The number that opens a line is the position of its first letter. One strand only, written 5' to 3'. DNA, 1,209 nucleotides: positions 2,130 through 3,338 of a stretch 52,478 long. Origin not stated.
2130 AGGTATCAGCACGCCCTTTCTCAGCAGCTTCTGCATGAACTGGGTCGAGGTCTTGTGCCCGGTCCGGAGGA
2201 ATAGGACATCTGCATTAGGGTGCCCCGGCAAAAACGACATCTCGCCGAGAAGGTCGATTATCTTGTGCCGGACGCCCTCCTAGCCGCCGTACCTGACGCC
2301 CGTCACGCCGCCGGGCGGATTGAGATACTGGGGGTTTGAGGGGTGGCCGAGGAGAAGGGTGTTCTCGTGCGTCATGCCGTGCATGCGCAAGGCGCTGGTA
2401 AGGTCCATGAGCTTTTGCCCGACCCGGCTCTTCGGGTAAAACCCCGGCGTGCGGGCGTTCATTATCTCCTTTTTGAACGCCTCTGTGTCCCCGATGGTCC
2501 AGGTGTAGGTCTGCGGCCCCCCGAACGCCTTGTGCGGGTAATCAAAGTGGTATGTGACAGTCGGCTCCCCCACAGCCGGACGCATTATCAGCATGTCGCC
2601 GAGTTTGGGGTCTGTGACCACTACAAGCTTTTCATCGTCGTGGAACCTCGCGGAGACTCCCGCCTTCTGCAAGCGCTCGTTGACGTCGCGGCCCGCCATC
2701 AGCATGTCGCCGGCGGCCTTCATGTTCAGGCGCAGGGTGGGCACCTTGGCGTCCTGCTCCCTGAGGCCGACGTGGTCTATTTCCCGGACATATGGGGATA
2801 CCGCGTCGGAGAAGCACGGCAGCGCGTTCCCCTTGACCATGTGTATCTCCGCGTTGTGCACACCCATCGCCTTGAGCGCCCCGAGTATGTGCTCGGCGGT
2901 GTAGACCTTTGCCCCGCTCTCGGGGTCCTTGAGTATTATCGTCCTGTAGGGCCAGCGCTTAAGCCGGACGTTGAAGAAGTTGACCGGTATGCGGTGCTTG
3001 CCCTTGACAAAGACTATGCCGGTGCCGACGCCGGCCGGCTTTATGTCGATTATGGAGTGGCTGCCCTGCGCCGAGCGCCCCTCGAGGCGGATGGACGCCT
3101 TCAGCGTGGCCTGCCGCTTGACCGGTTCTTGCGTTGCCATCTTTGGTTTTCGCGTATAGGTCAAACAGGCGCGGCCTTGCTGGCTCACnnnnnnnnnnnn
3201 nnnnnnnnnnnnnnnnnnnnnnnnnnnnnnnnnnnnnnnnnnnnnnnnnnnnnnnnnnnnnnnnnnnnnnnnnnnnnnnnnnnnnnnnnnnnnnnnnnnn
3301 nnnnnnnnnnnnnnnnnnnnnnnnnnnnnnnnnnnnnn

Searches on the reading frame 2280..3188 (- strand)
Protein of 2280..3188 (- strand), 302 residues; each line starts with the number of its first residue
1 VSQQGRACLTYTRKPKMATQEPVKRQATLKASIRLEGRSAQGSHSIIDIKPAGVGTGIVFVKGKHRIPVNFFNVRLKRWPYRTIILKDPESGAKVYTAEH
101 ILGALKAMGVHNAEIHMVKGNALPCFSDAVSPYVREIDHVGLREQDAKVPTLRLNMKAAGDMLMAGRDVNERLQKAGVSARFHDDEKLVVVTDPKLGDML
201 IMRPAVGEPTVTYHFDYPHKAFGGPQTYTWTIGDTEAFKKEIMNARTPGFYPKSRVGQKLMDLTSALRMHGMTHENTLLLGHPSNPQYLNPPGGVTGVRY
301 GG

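Call 69: search_protein_families(library=pfam, proteins=[window:2280-3188:-], max_evalue=0.001)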
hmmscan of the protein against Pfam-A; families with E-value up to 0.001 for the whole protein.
window:2280-3188:- (302 aa): 1 family
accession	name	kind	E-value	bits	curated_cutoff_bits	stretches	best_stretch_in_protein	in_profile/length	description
PF03331.19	LpxC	-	3.1e-23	83.1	27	1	26-280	1-209/268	UDP-3-O-acyl N-acetylglycosamine deacetylase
